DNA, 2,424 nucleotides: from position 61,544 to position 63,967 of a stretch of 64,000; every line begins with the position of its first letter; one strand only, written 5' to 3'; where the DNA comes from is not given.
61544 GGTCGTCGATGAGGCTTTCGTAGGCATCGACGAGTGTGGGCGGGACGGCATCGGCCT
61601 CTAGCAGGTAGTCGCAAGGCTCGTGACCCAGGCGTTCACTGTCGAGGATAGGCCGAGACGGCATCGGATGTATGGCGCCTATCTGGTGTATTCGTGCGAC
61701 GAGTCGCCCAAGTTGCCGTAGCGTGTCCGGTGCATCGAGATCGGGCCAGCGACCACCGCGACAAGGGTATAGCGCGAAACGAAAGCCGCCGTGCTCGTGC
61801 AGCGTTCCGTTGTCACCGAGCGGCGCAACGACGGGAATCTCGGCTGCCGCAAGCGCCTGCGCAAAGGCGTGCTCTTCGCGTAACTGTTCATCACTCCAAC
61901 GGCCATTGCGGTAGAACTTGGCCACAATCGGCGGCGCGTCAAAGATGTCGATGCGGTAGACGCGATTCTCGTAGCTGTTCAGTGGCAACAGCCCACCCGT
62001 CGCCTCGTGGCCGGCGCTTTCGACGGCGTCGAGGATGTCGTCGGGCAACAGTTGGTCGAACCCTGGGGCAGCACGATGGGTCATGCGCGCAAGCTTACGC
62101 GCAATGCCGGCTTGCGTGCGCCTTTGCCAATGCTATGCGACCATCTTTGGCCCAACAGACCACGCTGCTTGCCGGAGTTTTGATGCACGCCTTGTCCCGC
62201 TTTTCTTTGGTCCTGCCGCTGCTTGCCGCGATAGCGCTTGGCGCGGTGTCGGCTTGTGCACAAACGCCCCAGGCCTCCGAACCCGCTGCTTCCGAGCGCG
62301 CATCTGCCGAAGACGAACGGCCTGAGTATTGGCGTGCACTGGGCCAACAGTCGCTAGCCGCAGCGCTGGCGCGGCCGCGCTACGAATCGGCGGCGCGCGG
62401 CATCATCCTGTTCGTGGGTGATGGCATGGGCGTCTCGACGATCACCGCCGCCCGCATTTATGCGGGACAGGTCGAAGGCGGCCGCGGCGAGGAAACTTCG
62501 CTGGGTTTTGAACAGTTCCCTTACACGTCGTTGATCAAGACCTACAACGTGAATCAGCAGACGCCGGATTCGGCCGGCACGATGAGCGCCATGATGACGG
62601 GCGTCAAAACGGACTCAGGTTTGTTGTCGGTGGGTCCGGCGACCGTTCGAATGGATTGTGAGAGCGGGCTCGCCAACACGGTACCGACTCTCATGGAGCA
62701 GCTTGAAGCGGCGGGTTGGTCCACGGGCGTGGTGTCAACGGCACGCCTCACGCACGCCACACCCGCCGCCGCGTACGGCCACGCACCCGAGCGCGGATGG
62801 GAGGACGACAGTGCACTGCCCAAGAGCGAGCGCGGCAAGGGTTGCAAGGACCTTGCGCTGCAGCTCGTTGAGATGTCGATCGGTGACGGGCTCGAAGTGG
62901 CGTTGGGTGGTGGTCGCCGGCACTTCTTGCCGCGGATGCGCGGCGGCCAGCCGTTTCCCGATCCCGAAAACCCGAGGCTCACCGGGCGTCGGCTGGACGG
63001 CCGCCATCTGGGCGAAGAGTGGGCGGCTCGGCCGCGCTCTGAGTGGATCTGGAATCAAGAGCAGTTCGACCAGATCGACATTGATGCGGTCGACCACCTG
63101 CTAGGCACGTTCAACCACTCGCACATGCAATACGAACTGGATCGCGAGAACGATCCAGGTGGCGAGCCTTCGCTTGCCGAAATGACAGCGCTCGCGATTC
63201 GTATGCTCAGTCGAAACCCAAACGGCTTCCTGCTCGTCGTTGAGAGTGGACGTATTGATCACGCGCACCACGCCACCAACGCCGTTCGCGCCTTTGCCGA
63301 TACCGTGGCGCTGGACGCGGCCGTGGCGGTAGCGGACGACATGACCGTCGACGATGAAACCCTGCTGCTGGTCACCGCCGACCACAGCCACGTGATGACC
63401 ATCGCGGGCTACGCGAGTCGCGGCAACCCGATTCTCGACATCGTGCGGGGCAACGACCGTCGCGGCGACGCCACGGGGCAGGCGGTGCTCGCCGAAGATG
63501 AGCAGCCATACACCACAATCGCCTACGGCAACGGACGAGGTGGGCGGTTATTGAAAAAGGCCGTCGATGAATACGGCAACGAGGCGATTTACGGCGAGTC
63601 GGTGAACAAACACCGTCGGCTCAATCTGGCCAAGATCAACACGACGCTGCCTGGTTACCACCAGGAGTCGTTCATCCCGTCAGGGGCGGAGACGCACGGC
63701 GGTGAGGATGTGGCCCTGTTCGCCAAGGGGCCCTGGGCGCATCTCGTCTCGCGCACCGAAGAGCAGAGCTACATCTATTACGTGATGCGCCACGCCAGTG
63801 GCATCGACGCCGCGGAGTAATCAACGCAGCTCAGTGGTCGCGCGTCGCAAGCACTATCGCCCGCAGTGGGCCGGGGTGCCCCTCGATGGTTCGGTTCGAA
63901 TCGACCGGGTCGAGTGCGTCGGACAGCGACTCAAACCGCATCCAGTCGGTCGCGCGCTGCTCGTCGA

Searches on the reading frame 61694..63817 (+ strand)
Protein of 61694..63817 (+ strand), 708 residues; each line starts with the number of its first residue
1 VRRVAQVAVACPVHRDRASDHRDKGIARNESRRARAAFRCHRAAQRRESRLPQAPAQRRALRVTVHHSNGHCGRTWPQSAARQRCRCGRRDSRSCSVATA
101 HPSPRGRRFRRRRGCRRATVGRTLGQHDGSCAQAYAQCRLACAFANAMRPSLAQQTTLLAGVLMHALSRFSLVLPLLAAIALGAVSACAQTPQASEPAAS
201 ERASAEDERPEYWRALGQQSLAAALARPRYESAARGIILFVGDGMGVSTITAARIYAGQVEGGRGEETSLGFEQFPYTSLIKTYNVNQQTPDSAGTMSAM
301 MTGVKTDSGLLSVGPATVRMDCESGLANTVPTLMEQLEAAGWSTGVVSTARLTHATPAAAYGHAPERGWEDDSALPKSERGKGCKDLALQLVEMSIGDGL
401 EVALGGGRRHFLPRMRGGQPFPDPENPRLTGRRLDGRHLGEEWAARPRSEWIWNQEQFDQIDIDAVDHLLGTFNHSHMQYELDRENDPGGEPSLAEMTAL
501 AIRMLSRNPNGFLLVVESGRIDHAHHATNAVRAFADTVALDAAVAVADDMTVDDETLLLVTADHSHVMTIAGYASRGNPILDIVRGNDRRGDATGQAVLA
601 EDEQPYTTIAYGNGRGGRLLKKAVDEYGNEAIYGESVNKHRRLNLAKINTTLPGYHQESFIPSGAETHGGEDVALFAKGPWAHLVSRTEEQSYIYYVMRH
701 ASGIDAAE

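Call 27: search_protein_families(library=pfam, proteins=[window:61694-63817:+])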
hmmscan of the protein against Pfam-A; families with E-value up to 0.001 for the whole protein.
window:61694-63817:+ (708 aa): 1 family
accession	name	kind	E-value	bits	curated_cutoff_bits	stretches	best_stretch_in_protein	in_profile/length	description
PF00245.25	Alk_phosphatase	-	3.8e-120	402.1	24.4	1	235-702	2-421/423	Alkaline phosphatase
